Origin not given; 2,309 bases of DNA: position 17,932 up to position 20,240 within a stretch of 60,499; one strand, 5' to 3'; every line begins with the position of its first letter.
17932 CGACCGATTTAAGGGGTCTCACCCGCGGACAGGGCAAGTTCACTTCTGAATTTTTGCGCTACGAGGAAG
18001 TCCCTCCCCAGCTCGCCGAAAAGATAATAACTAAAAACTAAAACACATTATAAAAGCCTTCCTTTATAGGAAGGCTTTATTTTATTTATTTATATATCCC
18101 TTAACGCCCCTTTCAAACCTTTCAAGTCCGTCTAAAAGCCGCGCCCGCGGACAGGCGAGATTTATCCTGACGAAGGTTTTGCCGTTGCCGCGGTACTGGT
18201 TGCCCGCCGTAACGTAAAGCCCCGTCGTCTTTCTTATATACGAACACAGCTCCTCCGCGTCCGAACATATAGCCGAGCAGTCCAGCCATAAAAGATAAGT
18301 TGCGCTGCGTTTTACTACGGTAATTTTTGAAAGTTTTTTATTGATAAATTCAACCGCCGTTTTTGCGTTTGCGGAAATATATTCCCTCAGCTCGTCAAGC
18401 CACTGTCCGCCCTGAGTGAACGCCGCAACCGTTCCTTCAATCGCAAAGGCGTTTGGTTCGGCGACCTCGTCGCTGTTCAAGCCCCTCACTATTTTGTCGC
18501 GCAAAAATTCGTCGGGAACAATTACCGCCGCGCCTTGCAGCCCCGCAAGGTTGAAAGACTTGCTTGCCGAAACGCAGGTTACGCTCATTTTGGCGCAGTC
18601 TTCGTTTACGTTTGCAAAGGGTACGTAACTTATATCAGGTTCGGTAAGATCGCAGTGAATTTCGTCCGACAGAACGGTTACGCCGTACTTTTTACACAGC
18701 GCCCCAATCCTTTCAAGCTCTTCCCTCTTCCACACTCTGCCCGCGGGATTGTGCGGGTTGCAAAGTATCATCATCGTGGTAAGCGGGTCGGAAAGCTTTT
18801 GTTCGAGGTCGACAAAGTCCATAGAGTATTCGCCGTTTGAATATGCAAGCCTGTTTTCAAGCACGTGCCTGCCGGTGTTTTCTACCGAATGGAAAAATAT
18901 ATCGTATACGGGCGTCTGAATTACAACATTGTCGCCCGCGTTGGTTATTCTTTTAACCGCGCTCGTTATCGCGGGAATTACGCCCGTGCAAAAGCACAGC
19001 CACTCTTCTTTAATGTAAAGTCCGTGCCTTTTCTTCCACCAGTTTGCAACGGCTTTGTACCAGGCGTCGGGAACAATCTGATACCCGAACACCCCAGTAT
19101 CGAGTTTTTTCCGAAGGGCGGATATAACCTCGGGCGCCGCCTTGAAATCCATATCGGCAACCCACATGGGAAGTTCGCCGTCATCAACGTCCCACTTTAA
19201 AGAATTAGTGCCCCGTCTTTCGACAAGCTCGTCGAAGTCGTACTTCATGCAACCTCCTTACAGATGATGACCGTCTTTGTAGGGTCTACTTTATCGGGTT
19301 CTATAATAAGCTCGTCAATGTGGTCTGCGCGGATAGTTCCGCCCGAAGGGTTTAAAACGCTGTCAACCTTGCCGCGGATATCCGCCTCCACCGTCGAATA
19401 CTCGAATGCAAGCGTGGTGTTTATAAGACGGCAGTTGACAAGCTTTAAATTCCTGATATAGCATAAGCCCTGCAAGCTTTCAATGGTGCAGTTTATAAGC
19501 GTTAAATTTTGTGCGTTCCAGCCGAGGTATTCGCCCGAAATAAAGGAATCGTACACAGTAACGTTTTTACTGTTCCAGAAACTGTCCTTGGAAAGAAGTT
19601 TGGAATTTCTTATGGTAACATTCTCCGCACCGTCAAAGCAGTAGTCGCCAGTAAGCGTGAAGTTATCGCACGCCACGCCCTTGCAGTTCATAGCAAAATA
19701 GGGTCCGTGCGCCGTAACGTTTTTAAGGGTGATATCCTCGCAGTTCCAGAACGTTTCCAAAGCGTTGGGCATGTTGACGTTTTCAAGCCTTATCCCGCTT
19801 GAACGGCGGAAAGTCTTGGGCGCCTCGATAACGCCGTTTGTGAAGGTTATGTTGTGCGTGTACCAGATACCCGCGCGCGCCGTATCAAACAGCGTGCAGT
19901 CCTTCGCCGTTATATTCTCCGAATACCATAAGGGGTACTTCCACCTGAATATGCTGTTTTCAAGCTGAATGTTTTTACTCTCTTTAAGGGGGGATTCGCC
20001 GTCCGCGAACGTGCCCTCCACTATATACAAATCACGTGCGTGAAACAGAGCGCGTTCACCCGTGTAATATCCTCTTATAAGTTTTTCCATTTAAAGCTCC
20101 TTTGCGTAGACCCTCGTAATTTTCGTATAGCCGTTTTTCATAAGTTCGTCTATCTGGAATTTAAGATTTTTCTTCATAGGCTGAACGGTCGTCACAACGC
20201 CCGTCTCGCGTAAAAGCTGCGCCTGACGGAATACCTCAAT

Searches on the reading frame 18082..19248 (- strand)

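Call 44: search_protein_families(library=pfam, proteins=[window:18082-19248:-], max_evalue=0.00001)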
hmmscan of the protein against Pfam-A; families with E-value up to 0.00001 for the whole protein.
window:18082-19248:- (388 aa): 1 family
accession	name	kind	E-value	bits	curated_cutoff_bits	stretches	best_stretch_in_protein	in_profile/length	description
PF00155.27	Aminotran_1_2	-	3.3e-42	145.4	19.7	1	37-374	18-357/361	Aminotransferase class I and II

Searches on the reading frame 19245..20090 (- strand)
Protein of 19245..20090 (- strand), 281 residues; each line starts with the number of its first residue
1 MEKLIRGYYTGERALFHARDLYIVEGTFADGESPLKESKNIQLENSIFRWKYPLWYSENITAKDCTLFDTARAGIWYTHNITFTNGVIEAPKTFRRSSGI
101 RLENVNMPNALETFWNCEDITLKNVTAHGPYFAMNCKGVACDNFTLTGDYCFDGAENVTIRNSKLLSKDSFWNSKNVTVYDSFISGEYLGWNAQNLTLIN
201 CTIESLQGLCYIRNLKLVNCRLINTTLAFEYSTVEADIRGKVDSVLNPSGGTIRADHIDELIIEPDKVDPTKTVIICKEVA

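Call 44: search_protein_families(library=pfam, proteins=[window:19245-20090:-], max_evalue=0.00001)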
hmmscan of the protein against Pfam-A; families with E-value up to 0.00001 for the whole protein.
window:19245-20090:- (281 aa): 1 family
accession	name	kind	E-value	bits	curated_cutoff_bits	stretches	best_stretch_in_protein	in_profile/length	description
PF12541.14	DUF3737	-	1.1e-124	415.6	23.9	1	6-275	5-274/275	Protein of unknown function (DUF3737)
